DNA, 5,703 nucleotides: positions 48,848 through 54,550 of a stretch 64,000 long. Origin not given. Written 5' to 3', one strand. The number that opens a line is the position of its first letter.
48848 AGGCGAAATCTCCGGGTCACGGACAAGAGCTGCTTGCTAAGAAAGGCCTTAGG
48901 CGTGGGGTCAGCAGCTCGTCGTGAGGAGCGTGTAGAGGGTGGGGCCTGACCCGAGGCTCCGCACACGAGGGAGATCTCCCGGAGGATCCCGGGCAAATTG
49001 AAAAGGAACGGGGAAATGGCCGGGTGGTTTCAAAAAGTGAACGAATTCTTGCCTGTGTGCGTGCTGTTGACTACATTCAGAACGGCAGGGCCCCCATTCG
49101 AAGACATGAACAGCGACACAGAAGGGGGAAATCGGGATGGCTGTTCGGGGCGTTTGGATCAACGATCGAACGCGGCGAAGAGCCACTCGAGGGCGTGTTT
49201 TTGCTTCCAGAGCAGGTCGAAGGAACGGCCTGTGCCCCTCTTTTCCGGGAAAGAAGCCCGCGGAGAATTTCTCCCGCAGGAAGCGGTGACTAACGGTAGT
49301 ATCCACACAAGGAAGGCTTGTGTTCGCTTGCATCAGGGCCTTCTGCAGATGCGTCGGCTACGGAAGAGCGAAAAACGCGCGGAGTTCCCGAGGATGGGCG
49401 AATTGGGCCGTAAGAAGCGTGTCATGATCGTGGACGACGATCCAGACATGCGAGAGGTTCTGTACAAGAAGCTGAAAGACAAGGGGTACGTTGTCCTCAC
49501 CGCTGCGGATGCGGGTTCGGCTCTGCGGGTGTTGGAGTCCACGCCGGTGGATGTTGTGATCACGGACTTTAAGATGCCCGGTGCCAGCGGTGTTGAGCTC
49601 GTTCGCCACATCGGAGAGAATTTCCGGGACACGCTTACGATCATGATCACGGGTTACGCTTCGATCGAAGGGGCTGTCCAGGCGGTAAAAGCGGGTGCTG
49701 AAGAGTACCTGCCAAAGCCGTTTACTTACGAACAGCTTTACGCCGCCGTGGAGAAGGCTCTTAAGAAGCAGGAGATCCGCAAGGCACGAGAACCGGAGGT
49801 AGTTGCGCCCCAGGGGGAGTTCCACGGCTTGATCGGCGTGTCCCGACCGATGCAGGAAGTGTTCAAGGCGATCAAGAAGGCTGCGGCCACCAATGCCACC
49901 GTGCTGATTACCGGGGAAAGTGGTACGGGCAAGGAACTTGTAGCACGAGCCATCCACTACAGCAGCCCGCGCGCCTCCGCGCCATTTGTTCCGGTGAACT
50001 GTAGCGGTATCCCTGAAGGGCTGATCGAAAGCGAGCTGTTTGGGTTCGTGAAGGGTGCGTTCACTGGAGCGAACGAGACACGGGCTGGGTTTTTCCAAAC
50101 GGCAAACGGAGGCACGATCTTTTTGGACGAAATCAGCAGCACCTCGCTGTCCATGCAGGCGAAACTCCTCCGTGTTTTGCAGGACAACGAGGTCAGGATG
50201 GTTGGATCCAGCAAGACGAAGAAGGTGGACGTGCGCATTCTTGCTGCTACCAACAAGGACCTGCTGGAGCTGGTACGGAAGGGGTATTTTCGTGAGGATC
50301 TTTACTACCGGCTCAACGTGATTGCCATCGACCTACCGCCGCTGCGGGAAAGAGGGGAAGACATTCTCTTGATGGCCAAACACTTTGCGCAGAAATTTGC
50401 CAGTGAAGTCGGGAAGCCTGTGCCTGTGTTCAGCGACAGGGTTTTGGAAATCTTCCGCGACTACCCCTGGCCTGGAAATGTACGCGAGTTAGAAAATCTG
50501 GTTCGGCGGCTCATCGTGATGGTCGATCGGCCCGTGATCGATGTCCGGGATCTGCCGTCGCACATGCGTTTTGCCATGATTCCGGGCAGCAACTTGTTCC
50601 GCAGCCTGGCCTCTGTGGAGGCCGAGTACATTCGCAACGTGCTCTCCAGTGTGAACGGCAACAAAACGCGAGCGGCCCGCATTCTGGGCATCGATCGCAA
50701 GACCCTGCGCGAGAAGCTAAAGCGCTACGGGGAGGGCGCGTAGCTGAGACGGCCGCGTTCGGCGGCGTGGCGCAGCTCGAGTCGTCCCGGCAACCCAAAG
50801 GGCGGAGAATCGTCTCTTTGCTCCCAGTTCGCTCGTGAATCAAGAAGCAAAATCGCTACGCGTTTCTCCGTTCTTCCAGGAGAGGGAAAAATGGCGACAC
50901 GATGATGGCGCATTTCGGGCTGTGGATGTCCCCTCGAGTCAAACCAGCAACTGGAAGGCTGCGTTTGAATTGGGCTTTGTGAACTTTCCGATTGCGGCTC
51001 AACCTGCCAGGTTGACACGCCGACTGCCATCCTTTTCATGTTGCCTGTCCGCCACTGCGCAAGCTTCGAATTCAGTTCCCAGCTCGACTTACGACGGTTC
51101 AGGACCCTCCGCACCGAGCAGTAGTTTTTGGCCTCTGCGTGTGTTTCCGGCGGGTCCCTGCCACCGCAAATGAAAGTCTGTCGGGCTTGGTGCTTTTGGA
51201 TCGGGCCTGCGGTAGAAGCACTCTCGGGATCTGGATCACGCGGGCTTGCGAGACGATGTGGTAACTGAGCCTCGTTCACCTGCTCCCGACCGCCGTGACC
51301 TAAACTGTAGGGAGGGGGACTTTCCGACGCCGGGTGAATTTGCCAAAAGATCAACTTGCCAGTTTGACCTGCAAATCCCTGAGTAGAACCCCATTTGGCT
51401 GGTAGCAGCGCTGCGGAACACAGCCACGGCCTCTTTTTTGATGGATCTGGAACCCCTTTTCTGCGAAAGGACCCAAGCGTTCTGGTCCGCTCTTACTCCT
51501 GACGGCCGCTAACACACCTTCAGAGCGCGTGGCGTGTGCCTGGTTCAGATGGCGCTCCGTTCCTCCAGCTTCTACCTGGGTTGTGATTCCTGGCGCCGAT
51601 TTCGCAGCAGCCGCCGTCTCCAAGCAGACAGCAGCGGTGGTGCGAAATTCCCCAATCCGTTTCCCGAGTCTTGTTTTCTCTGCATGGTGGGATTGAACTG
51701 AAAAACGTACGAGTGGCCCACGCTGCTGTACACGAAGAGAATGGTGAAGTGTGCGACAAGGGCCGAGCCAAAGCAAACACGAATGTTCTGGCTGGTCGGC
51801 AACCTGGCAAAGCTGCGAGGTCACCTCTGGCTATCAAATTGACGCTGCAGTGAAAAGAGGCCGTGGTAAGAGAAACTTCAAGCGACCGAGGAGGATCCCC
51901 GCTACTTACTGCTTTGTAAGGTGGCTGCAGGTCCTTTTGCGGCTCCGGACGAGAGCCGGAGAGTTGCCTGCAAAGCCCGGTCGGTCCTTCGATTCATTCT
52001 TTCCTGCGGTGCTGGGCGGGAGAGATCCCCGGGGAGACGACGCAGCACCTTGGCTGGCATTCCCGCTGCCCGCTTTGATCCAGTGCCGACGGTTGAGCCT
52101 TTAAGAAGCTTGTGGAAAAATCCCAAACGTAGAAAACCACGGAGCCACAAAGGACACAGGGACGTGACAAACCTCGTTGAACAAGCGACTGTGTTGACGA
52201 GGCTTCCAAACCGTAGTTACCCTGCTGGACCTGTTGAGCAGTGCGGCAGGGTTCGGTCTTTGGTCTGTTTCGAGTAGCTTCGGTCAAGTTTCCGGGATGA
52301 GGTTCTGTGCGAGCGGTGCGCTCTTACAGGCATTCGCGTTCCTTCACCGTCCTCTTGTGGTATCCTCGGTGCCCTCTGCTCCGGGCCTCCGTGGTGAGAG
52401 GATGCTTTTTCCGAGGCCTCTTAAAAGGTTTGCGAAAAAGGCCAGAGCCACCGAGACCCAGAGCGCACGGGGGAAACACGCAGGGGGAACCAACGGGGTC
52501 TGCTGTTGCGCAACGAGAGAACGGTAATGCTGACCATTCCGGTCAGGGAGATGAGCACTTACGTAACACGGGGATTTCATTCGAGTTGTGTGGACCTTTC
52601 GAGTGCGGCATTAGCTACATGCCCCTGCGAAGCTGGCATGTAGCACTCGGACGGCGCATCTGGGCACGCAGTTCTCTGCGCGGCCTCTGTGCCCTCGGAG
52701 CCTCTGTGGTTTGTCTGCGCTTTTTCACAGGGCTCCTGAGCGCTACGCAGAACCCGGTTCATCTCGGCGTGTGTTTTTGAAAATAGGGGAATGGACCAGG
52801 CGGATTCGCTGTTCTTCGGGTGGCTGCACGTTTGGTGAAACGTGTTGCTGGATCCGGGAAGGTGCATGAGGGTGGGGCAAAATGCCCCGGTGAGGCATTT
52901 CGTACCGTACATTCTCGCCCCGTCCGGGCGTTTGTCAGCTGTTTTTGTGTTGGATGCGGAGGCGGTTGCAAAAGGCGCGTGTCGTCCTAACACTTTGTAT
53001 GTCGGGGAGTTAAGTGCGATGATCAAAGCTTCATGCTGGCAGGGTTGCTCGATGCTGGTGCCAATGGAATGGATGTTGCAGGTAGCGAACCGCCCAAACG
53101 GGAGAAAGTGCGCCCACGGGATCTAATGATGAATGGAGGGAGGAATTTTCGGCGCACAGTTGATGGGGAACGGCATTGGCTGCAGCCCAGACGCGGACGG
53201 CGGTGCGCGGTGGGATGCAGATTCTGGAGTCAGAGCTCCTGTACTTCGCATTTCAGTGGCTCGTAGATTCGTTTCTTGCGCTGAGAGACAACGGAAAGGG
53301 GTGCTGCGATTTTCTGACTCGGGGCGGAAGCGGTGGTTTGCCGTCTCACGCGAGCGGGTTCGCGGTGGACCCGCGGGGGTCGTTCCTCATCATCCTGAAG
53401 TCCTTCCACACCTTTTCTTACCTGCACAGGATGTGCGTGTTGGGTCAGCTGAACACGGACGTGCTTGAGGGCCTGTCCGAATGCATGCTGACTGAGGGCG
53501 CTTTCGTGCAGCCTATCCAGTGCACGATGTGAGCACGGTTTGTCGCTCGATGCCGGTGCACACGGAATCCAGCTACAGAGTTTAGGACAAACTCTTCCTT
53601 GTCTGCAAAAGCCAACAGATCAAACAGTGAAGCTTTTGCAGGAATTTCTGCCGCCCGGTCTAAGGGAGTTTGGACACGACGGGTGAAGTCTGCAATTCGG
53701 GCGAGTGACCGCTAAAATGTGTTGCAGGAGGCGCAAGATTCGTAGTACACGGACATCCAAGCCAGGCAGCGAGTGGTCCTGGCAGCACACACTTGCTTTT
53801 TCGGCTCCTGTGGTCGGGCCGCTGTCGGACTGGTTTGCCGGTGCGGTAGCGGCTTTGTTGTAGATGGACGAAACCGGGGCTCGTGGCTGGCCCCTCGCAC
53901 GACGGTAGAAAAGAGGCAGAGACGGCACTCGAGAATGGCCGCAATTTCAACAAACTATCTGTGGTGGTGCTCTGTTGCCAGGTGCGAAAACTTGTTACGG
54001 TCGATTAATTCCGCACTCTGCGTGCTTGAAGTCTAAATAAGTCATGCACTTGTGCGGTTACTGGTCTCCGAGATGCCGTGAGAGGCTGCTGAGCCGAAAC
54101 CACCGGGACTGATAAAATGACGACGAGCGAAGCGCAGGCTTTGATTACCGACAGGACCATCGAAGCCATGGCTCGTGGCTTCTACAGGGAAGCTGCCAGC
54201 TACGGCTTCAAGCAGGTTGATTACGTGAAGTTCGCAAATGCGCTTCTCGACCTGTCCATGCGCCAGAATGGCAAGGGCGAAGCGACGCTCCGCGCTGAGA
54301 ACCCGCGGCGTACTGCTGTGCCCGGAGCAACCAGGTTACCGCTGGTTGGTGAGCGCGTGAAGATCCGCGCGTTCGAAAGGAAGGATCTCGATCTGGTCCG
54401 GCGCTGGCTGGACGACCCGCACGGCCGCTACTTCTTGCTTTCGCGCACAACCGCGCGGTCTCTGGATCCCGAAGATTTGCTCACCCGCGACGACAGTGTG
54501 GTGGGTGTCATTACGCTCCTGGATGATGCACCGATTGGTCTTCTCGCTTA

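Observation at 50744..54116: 3.4-kb stretch with no credible protein-coding gene, immediately upstream of the biosynthetic cluster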

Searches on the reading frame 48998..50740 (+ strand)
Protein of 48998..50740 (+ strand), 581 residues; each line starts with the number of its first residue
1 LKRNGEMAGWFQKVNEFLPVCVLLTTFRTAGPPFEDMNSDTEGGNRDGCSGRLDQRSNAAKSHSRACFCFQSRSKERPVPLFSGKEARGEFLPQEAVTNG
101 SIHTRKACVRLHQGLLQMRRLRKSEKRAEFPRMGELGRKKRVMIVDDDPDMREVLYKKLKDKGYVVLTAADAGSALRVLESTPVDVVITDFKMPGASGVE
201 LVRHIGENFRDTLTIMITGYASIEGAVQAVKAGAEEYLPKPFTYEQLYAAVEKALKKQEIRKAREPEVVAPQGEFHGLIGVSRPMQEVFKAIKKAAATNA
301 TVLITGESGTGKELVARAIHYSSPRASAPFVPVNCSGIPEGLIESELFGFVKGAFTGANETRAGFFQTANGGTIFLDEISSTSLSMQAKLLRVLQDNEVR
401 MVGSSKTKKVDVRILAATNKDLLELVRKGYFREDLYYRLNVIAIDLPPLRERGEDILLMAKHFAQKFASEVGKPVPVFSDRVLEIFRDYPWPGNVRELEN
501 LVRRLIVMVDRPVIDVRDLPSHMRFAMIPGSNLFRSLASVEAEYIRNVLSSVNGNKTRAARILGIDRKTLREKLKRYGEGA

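Call 16: search_protein_families(library=pfam, proteins=[window:48998-50740:+], max_evalue=0.001)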
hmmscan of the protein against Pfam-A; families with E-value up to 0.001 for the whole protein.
window:48998-50740:+ (581 aa): 8 families
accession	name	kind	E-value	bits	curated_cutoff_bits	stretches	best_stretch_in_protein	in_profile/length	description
PF00158.32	Sigma54_activat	-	1.5e-70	236.7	20.2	1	278-444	1-167/168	Sigma-54 interaction domain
PF00072.30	Response_reg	-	1.4e-27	96.5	30.2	1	142-252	1-111/111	Response regulator receiver domain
PF25601.1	AAA_lid_14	-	4e-25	87.9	27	1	450-524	1-75/87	AAA+ ATPase lid domain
PF14532.12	Sigma54_activ_2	-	6.7e-22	78.6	25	1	279-449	1-138/138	Sigma-54 interaction domain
PF02954.25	HTH_8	-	1.5e-14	53.9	22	1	537-577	2-42/42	Bacterial regulatory protein, Fis family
PF07728.20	AAA_5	-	6.6e-06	26.6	22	1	302-420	2-123/139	AAA domain (dynein-related subfamily)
PF00004.35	AAA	-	6.9e-06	27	21.2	1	302-420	1-110/131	ATPase family associated with various cellular activities (AAA)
PF01078.27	Mg_chelatase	-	6e-05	23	20.3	0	288-321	11-44/207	Magnesium chelatase, subunit ChlI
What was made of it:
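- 49349..50743 (+): Sigma-54-dependent response regulator (receiver + AAA+ sigma-54 interaction domain + Fis-type HTH). The true start is uncertain: 49349, 49394 or 49424. Pfam Response_reg, Sigma54_activat, AAA_lid_14 and HTH_8 (call 16).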

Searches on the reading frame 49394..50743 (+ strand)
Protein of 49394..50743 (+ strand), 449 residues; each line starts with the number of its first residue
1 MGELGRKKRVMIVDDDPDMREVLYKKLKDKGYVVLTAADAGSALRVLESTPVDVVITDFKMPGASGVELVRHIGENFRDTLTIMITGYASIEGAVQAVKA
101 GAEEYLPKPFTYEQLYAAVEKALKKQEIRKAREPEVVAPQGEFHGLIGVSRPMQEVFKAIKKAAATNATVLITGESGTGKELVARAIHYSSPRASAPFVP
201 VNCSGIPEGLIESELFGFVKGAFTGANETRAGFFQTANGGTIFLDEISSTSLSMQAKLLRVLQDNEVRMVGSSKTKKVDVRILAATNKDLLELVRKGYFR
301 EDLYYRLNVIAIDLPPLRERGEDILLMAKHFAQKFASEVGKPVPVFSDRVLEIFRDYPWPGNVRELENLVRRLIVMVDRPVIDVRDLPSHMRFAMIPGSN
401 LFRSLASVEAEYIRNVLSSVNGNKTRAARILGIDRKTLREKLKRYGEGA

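Call 21: find_encoding_contigs(protein=window:49394-50743:+, flank=10000, max_places=10)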
Protein window:49394-50743:+ (449 aa): no gene with exactly this product is on record in the collection.

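Call 27: find_related_loci(query=window:49394-50740:+, collection=genome_contigs, flank=10000)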
Query window:49394-50740:+ (449 aa) in genome_contigs; peptide patterns used: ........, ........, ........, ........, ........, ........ (x = any residue, [..] = any of these).
599 stretches matched a pattern (row limit reached: there are more); 426 encode a relative of the query (tblastn E <= 1e-3); the best 80 are kept; 80 distinct loci.
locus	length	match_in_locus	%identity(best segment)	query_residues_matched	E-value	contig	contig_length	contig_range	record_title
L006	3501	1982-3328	98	1-449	0e+0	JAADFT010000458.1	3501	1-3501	MAG: Calditrichota bacterium isolate M_MaxBin.061 contig-127_51449, whole genome shotgun sequence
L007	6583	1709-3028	68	7-447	0e+0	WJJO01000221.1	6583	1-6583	MAG: candidate division WOR-3 bacterium isolate RBin_337 k141_2434380, whole genome shotgun sequence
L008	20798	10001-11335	63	1-444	0e+0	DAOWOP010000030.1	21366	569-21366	MAG TPA_asm: Planctomycetales bacterium isolate CSMAG_3057 CSMAG_3057_k141_68585_length_21366_cov_38.1925, whole genome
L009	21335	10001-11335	62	1-444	2e-180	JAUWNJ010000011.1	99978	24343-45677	MAG: Planctomycetales bacterium isolate CSMAG_2421 CSMAG_2421_k141_129668_length_99978_cov_38.9883, whole genome shotgun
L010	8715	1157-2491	61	1-444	3e-175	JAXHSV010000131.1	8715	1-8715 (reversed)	MAG: Planctomycetota bacterium isolate MAG07_tar_biofilm MAG07_131, whole genome shotgun sequence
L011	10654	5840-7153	47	6-443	6e-136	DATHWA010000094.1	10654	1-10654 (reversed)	MAG TPA_asm: Gillisia sp. isolate SMAG_U16147 k141_1260780, whole genome shotgun sequence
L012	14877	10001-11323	46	10-442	4e-120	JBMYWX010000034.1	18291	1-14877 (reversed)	MAG: Nitrospirales bacterium isolate ME_XS_2210_bin_32 ME_XS_2210_bin_32_35, whole genome shotgun sequence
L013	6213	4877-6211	45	9-443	4e-114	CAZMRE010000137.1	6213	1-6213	MAG TPA_asm: uncultured Deferribacteres bacterium isolate binchicken_co164_22 genome assembly, contig: NODE_6054_length_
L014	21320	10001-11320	45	10-443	5e-111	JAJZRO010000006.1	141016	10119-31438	MAG: Deltaproteobacteria bacterium isolate SKS1.bin94 NODE_143_length_141016_cov_49.344072, whole genome shotgun sequenc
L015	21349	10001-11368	44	2-446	2e-108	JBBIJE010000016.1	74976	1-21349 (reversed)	MAG: Myxococcales bacterium isolate SIF170217_bin_155 NODE_456_length_74976_cov_18.774896, whole genome shotgun sequence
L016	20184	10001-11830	42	6-445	3e-107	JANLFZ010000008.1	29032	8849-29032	MAG: Thermoguttaceae bacterium isolate A05DMB26 NODE_9_length_29032_cov_3.065776, whole genome shotgun sequence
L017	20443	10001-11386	42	9-443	5e-107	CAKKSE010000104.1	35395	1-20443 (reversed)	Nitrospiria bacterium isolate Hainich-H52-bin057-1 genome assembly, contig: H52-bin057_1_Hain_H52_02um_R2_554_length_353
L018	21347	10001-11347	42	7-446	8e-107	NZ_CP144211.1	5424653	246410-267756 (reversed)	Desulfosporosinus paludis strain SB140 chromosome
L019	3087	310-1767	39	9-446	2e-109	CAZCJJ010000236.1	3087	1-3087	MAG TPA_asm: uncultured Opitutales bacterium isolate SRP304446_co1_151 genome assembly, contig: NODE_21678_length_3087_c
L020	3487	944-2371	40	10-446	6e-108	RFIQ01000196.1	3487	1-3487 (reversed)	MAG: Planctomycetota bacterium isolate J080 k99_425442, whole genome shotgun sequence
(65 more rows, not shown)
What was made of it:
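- Closest known: Sigma-54/EBP. Different: The nearest labelled genomes are Calditrichota/Planctomycetota MAGs (call 27).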

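Call 39: find_homologous_proteins(query=window:49424-50740:+, max_evalue=1e-100)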
Query window:49424-50740:+ (439 aa): 6884 proteins with E <= 1e-100 among 8000 candidates; the best 120 are listed.
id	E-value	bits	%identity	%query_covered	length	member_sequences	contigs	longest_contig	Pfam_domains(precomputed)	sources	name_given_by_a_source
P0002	1.4e-283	958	100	100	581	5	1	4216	PF00158.33,PF25601.2,PF02954.26,PF00004.36,PF14532.13,PF07728.21,PF00072.31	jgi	-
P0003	2.4e-269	911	94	100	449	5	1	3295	PF00158.33,PF25601.2,PF02954.26,PF14532.13,PF00072.31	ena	-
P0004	2.9e-189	647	69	99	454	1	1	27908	PF00158.33,PF25601.2,PF02954.26,PF14532.13,PF00072.31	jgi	jgi:DNA-binding NtrC family response regulator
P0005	8.2e-189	646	67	99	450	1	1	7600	PF00158.33,PF25601.2,PF02954.26,PF14532.13,PF07728.21,PF00072.31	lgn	-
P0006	1.4e-188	645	67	99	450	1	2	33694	PF00158.33,PF25601.2,PF02954.26,PF14532.13,PF07728.21,PF00072.31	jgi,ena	jgi:DNA-binding NtrC family response regulator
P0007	2.4e-188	644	67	99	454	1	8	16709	PF00158.33,PF25601.2,PF02954.26,PF14532.13,PF07728.21,PF00072.31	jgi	jgi:two-component system response regulator HydG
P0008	3.5e-188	644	67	99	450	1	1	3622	PF00158.33,PF25601.2,PF02954.26,PF14532.13,PF07728.21,PF00072.31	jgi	-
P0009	4.0e-188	644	67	99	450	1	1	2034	PF00158.33,PF25601.2,PF02954.26,PF14532.13,PF07728.21,PF00072.31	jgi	-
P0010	4.0e-188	644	67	99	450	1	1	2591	PF00158.33,PF25601.2,PF02954.26,PF14532.13,PF07728.21,PF00072.31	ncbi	-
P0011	4.7e-188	643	67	99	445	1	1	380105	PF00158.33,PF25601.2,PF02954.26,PF14532.13,PF00072.31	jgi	jgi:DNA-binding NtrC family response regulator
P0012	4.8e-188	643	66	99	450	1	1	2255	PF00158.33,PF25601.2,PF02954.26,PF14532.13,PF07728.21,PF00072.31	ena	-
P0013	7.4e-188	643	67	100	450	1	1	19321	PF00158.33,PF25601.2,PF02954.26,PF14532.13,PF07728.21,PF00072.31,PF01078.28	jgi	jgi:DNA-binding NtrC family response regulator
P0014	9.4e-188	642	68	99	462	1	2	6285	PF00158.33,PF25601.2,PF02954.26,PF14532.13,PF07728.21,PF00072.31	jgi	jgi:two-component system response regulator HydG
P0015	1.0e-187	642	67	99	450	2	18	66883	PF00158.33,PF25601.2,PF02954.26,PF14532.13,PF07728.21,PF00072.31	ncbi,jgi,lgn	-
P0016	1.3e-187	642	67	99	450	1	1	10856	PF00158.33,PF25601.2,PF02954.26,PF14532.13,PF07728.21,PF00072.31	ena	-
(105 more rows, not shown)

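Call 40: find_encoding_contigs(protein=P0002, flank=10000, max_places=10)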
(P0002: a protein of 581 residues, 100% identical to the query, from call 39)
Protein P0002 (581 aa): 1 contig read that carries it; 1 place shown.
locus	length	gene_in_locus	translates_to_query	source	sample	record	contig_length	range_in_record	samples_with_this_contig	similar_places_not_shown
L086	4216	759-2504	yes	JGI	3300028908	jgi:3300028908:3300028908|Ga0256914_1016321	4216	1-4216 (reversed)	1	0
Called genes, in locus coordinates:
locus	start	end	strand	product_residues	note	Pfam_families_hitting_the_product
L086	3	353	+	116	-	?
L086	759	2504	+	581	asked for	PF00072:Response_reg, PF00158:Sigma54_activat, PF14532:Sigma54_activ_2, PF00004:AAA (faint), PF07728:AAA_5 (weak), PF25601:AAA_lid_14, PF02954:HTH_8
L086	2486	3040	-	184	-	-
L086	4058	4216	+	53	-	?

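Call 41: find_encoding_contigs(protein=P0003, flank=10000, max_places=10)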
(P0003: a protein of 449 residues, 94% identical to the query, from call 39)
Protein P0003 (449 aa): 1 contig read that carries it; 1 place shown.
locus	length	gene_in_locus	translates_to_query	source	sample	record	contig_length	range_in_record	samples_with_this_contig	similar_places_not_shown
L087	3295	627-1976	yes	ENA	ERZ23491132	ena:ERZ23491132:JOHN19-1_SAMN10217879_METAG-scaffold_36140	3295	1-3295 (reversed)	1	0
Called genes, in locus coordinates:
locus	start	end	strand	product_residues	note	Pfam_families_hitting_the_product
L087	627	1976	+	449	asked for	PF00072:Response_reg, PF00158:Sigma54_activat, PF14532:Sigma54_activ_2, PF25601:AAA_lid_14, PF02954:HTH_8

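Call 60: list_cluster_members(proteins=[P0002, P0001])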
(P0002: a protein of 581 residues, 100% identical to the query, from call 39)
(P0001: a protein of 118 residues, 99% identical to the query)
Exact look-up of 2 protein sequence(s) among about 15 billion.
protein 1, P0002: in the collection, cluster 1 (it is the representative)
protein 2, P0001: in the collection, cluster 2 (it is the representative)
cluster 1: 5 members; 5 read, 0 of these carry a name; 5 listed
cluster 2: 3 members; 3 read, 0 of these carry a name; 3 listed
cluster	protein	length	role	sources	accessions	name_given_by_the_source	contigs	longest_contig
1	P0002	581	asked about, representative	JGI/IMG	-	-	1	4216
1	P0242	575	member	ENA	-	-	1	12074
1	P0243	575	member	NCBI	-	-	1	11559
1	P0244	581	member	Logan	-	-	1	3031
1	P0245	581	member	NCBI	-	-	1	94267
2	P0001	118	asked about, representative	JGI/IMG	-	-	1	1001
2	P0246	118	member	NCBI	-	-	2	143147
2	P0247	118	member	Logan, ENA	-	-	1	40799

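Call 61: find_encoding_contigs(protein=P0243, flank=10000, max_places=5)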
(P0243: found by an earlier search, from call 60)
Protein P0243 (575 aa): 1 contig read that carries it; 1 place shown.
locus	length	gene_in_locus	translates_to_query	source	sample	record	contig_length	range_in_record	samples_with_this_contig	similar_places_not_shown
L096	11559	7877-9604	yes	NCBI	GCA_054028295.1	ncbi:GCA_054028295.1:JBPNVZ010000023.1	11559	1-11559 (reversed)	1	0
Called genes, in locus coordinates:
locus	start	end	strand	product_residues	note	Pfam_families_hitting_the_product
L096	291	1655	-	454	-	PF07690:MFS_1, PF13347:MFS_2 (weak), PF00854:PTR2, PF07690:MFS_1 (weak)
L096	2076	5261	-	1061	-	PF03065:Glyco_hydro_57 (weak), PF01074:Glyco_hydro_38N, PF09261:Alpha-mann_mid, PF07748:Glyco_hydro_38C, PF17677:Glyco_hydro38C2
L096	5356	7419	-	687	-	PF00149:Metallophos, PF01011:PQQ (faint), PF13360:PQQ_2, PF13570:Beta-prop_ACSF4, PF13360:PQQ_2, PF13570:Beta-prop_ACSF4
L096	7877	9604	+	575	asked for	PF00072:Response_reg, PF00158:Sigma54_activat, PF14532:Sigma54_activ_2, PF00004:AAA (faint), PF07728:AAA_5 (weak), PF25601:AAA_lid_14, PF02954:HTH_8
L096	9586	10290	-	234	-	-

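Call 62: find_encoding_contigs(protein=P0242, flank=10000, max_places=5)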
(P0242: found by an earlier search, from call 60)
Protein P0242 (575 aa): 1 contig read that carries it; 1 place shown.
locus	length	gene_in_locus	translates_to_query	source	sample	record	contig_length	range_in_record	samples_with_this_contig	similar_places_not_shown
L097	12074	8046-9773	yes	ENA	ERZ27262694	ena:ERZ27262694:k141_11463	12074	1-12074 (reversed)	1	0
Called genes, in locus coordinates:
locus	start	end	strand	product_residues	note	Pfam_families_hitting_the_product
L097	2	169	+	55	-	?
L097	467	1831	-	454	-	PF07690:MFS_1, PF13347:MFS_2 (weak), PF00854:PTR2, PF07690:MFS_1 (weak)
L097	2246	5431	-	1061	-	PF03065:Glyco_hydro_57 (weak), PF01074:Glyco_hydro_38N, PF09261:Alpha-mann_mid, PF07748:Glyco_hydro_38C, PF17677:Glyco_hydro38C2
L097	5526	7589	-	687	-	PF00149:Metallophos, PF01011:PQQ (faint), PF13360:PQQ_2, PF13570:Beta-prop_ACSF4, PF25293:Beta-prop_EMC1_N (faint), PF13570:Beta-prop_ACSF4, PF13360:PQQ_2, PF13570:Beta-prop_ACSF4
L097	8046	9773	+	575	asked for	PF00072:Response_reg, PF00158:Sigma54_activat, PF14532:Sigma54_activ_2, PF00004:AAA (faint), PF07728:AAA_5 (weak), PF25601:AAA_lid_14, PF02954:HTH_8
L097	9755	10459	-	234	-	-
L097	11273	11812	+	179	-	-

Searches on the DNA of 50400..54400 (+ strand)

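Call 8: search_rna_families(source=window, start=50400, end=54400, threshold=evalue, max_evalue=10)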
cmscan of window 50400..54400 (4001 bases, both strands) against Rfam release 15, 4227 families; matches with E-value up to 10: 2.
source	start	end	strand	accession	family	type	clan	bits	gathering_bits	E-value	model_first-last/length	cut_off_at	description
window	50777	50821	-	RF01068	Guanidine-II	Cis-reg; riboswitch;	-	18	32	2.1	1-48/48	no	Guanidine-II riboswitch aptamer (mini-ykkC)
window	50888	50965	-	RF00518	speF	Cis-reg; leader;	-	12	37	8.6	1-153/153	no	speF leader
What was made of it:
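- On Known structured RNA families (Rfam 15: riboswitches, leaders, RNase P, tmRNA, 6S, large ncRNAs): Only Guanidine-II at 18 bits against a cutoff of 32, and speF at 12 against 37, at E 2-9 (call 8).
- Checked: At E<=10 there are only two noise hits (call 8).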

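Call 76: search_dna_similar(query=window:50744-54116:+, collection=plasmids, mode=distant, max_rows=5)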
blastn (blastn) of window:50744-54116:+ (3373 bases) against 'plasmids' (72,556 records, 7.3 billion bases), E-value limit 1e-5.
No match.

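Call 77: search_dna_similar(query=window:50744-54116:+, collection=phages, mode=distant, max_rows=5)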
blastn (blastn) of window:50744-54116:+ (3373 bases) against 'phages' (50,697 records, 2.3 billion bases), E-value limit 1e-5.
No match.
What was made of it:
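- On Mobile element (IS/MITE) in the spacer: No plasmid or phage similarity (calls 76, 77).
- Tried and rejected: There is no plasmid or phage similarity (calls 76, 77).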
